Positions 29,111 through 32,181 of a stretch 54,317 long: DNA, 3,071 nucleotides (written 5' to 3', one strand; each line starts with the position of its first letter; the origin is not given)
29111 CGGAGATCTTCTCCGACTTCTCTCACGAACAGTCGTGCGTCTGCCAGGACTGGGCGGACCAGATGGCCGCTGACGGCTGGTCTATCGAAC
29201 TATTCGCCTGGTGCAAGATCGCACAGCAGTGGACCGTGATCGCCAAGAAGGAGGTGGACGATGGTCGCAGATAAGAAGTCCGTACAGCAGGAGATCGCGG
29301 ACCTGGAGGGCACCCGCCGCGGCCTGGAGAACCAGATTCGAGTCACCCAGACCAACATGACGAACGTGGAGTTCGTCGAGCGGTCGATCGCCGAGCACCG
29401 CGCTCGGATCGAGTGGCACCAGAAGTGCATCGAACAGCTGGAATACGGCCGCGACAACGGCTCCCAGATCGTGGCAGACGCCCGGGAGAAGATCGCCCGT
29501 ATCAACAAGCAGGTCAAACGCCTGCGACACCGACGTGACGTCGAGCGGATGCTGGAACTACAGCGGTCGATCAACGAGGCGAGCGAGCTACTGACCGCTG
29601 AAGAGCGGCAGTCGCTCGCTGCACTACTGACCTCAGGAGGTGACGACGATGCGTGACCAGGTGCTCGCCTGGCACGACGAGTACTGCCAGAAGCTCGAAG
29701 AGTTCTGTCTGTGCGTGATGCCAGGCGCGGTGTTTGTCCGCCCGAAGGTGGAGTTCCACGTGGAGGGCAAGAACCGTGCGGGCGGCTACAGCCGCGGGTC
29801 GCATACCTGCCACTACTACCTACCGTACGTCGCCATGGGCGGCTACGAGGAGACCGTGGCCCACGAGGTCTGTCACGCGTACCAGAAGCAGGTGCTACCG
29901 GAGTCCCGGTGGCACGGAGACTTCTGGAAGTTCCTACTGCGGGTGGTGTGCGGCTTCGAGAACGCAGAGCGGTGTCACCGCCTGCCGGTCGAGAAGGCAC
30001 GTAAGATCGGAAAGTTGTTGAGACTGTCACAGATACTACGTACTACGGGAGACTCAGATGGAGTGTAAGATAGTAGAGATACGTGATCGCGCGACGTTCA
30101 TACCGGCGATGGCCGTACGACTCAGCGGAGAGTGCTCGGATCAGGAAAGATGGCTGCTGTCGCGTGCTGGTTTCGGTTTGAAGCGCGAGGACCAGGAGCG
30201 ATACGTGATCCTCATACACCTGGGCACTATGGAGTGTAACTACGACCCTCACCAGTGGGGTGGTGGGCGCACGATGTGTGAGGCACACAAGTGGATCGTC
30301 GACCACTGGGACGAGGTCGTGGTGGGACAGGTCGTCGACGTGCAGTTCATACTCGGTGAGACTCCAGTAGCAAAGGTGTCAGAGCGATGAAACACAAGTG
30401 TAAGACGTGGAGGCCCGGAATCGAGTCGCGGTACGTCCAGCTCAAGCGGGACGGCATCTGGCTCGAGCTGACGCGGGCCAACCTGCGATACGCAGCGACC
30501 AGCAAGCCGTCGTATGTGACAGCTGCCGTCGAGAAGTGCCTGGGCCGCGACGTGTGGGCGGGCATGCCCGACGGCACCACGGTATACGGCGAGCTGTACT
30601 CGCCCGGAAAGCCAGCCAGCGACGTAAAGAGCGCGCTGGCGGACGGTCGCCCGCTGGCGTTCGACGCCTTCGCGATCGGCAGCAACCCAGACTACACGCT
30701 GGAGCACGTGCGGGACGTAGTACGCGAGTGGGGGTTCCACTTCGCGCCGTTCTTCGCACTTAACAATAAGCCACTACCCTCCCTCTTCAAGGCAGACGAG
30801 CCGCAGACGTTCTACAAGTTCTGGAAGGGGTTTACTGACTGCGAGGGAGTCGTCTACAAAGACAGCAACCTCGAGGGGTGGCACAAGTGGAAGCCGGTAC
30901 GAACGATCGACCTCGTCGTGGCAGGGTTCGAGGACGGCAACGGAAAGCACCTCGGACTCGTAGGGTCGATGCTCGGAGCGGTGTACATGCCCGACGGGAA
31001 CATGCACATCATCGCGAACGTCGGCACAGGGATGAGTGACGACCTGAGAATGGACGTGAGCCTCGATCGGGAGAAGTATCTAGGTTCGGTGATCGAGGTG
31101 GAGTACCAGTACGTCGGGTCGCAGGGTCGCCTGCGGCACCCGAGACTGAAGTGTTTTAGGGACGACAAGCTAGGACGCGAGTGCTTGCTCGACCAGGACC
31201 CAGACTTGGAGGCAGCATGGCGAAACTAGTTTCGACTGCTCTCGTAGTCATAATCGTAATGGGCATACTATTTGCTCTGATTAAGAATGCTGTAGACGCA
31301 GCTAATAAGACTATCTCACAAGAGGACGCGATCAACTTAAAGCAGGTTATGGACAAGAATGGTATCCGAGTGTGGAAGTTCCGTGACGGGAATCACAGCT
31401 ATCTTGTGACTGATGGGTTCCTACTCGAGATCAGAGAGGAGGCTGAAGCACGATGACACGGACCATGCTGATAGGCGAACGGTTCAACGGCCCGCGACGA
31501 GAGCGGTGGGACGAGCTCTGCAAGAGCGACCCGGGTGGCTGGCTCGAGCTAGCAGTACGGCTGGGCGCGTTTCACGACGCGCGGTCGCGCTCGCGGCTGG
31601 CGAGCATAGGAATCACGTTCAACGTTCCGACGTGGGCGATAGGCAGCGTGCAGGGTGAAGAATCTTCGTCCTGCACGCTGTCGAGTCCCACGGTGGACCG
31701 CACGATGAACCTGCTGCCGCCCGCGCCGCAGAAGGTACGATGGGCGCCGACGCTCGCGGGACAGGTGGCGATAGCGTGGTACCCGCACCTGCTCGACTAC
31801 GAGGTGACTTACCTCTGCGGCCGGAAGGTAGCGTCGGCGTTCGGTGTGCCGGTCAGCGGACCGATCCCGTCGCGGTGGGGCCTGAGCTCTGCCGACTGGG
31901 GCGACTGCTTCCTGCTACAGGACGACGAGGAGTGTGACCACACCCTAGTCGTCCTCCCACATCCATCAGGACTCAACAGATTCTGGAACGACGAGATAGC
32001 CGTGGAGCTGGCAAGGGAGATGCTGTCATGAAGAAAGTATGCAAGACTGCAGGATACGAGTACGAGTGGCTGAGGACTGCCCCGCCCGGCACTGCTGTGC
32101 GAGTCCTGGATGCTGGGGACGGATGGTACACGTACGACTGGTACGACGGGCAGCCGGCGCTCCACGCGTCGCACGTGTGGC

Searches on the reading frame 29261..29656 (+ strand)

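Call 83: search_protein_families(library=pfam, proteins=[window:29261-29656:+], max_evalue=0.01)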
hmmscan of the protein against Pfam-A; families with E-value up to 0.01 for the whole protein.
window:29261-29656:+ (131 aa): 2 families
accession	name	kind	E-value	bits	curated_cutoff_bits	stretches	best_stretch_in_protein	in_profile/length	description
PF05335.18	DUF745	-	0.0022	18.2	33.3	1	6-89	76-159/183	Protein of unknown function (DUF745)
PF16888.10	YwqH-like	-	0.0089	16.7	33.7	0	4-50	4-50/123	YwqH-like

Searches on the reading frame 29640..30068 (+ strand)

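Call 77: search_protein_families(library=pfam, proteins=[window:29640-30068:+], max_evalue=0.001)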
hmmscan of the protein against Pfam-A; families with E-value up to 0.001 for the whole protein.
window:29640-30068:+ (142 aa): 1 family
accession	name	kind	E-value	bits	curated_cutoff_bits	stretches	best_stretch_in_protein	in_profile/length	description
PF10263.15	SprT-like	-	1e-05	25.8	25.6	1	69-103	61-95/108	SprT-like family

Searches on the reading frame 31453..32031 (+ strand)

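Call 6: search_protein_families(library=pfam, proteins=[window:31453-32031:+], max_evalue=0.1)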
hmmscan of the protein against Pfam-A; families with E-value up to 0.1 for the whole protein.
window:31453-32031:+ (192 aa): 1 family
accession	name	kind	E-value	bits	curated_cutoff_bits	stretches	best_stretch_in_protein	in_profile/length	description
PF03167.25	UDG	-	0.056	14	24.3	1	118-180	86-127/141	Uracil DNA glycosylase superfamily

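Call 61: search_protein_families(library=ncbifam, proteins=[window:31453-32031:+], max_evalue=0.1)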
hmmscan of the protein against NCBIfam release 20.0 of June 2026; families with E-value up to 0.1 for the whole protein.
window:31453-32031:+ (192 aa): 0 families

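Call 79: search_protein_families(library=phrogs, proteins=[window:31453-32031:+], max_evalue=0.01)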
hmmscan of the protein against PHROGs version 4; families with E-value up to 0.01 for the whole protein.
window:31453-32031:+ (192 aa): 1 family
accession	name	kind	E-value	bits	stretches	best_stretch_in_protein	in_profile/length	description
phrog_12275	-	unknown function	0.00019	22.3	1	114-188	83-144/168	-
